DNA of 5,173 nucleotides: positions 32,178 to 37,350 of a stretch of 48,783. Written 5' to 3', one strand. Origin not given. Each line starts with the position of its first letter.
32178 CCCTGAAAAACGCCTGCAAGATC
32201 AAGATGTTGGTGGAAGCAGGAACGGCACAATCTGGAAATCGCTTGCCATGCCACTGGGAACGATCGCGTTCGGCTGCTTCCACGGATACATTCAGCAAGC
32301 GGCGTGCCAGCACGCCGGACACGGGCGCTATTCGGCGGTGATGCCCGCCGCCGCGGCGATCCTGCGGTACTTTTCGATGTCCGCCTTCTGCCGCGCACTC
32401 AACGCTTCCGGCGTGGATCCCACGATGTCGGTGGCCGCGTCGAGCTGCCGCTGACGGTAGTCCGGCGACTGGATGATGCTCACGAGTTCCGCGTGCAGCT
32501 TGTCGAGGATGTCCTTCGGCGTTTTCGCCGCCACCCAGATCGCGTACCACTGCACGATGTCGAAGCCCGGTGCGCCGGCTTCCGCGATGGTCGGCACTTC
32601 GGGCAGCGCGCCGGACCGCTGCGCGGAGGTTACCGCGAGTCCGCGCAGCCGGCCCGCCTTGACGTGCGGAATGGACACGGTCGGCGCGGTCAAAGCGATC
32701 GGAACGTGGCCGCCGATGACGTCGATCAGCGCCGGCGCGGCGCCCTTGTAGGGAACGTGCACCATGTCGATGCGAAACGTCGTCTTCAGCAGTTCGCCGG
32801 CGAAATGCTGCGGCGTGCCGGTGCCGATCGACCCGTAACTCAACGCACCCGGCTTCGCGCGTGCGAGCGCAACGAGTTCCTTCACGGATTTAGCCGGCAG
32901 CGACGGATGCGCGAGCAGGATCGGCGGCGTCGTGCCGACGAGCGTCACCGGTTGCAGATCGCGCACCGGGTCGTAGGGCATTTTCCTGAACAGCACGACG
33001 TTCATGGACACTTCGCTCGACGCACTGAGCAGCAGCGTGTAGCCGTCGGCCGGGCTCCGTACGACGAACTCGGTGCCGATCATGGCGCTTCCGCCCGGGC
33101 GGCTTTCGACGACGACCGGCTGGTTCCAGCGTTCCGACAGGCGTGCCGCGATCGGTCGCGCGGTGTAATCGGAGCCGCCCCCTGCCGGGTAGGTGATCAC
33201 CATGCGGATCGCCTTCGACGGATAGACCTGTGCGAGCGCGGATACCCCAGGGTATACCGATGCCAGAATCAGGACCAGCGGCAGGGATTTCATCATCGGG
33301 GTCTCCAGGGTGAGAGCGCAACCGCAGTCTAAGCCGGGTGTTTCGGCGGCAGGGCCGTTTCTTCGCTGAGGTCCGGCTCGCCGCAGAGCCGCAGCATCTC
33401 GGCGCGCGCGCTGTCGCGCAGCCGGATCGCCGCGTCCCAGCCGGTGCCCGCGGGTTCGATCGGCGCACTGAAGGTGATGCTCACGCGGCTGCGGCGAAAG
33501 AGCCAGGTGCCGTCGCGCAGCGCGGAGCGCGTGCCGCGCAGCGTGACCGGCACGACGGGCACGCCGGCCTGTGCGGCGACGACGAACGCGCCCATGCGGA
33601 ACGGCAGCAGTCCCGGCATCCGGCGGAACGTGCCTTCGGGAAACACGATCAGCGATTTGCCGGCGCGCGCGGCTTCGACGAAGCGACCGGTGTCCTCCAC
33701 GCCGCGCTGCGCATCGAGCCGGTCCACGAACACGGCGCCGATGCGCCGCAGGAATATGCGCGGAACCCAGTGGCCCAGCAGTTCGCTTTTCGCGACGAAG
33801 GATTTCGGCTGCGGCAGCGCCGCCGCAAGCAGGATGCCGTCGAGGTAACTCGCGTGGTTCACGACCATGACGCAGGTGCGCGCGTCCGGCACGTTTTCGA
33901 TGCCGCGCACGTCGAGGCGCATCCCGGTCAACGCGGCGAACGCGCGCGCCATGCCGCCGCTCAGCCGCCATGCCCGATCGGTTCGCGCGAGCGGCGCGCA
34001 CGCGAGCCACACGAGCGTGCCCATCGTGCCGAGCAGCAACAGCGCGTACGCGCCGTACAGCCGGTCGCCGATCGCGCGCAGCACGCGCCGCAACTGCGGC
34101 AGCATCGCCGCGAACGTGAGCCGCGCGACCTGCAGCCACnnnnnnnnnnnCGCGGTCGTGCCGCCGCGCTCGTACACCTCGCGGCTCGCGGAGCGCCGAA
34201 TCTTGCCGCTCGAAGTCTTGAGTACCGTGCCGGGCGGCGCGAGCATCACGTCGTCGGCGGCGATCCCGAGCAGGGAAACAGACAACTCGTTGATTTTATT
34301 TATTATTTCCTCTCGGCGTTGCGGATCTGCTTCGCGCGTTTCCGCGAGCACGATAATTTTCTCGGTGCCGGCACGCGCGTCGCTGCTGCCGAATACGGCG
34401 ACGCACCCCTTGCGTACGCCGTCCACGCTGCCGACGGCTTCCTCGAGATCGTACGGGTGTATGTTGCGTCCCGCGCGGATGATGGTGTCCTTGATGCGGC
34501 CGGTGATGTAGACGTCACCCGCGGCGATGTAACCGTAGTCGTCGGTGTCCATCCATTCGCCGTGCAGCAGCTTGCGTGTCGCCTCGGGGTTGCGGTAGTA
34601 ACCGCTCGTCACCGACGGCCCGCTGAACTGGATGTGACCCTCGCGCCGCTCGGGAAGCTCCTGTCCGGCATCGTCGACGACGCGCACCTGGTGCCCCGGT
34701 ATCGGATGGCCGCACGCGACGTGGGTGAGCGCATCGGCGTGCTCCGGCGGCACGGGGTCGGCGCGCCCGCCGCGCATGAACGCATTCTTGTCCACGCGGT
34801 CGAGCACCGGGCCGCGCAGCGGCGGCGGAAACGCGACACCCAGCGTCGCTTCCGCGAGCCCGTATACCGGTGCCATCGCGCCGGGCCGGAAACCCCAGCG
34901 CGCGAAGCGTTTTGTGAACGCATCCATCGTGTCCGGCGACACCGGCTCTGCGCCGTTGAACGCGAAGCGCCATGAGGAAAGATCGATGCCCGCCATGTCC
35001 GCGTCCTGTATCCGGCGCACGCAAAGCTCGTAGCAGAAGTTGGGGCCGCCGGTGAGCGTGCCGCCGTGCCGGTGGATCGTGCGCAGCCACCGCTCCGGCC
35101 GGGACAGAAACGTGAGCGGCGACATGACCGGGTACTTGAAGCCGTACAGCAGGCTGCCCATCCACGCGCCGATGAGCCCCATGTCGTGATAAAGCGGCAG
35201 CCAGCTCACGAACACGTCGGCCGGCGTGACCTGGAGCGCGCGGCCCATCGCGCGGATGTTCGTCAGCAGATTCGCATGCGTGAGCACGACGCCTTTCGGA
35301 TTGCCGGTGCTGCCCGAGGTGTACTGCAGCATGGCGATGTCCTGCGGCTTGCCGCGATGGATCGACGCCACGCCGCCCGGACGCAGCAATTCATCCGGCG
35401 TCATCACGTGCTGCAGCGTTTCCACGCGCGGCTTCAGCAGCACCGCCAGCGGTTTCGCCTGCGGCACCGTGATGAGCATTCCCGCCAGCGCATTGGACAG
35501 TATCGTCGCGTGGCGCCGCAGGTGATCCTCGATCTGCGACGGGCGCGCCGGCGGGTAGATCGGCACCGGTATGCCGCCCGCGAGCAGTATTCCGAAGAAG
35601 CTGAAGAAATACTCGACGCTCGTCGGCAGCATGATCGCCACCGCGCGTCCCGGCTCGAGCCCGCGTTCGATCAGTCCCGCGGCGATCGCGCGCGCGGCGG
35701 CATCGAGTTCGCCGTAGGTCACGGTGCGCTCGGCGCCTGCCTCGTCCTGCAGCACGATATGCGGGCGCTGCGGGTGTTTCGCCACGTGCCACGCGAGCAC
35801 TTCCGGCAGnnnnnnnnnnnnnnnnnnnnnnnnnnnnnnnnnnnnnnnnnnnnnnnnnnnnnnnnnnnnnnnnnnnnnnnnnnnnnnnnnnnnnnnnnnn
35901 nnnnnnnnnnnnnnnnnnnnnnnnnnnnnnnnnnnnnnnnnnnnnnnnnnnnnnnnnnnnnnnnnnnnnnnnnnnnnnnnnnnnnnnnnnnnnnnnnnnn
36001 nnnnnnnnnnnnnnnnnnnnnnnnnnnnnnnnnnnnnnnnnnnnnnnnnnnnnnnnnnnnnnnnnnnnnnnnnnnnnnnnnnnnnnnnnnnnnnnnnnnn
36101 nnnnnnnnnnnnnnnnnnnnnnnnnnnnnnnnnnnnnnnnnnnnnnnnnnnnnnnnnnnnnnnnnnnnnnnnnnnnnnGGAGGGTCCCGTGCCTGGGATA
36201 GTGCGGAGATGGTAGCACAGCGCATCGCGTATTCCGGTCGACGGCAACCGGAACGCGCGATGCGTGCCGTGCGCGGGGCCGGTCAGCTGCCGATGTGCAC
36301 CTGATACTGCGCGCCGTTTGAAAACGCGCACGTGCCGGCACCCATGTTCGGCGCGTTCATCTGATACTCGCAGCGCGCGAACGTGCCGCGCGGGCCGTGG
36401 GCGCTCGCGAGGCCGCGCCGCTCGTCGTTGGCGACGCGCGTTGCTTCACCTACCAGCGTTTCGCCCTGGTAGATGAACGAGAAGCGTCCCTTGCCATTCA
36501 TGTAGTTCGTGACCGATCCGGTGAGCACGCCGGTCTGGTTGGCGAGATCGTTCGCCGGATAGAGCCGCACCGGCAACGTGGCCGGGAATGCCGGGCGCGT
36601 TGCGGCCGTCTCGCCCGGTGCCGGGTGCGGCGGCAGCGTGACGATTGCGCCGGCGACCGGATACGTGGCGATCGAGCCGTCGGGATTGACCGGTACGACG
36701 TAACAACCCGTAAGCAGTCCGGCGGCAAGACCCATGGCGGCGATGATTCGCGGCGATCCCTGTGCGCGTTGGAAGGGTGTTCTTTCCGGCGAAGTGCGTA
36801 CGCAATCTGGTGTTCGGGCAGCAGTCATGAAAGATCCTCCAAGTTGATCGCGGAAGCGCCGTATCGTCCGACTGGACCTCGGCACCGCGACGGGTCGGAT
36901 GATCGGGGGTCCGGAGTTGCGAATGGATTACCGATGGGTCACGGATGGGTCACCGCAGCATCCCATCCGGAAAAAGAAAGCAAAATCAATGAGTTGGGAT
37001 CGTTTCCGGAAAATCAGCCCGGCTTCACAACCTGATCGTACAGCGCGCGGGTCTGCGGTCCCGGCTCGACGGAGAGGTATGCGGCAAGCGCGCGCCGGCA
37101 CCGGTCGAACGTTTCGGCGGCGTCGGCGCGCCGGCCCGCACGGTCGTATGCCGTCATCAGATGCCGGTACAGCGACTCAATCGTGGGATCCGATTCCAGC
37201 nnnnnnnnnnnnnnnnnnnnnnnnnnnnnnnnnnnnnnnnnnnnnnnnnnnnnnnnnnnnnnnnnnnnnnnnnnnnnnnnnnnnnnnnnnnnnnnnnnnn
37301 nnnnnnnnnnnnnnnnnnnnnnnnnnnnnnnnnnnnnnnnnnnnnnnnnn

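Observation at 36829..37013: Control region with three direct repeats at exact 11-bp phasing, an inverted fourth copy, an IHF-type site and a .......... palindrome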

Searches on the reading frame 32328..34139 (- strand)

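Call 9: search_protein_families(library=pfam, proteins=[window:32328-34139:-])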
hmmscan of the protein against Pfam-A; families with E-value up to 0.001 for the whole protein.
window:32328-34139:- (603 aa): 1 family
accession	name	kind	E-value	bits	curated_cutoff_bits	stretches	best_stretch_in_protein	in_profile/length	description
PF03401.19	TctC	-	2.9e-60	204.5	27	1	327-573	2-247/274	Tripartite tricarboxylate transporter family receptor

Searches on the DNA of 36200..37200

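Call 34: search_rna_families(source=window, start=36200, end=37200, threshold=evalue, max_evalue=1)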
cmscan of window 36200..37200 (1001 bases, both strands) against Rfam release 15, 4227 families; matches with E-value up to 1: 0.
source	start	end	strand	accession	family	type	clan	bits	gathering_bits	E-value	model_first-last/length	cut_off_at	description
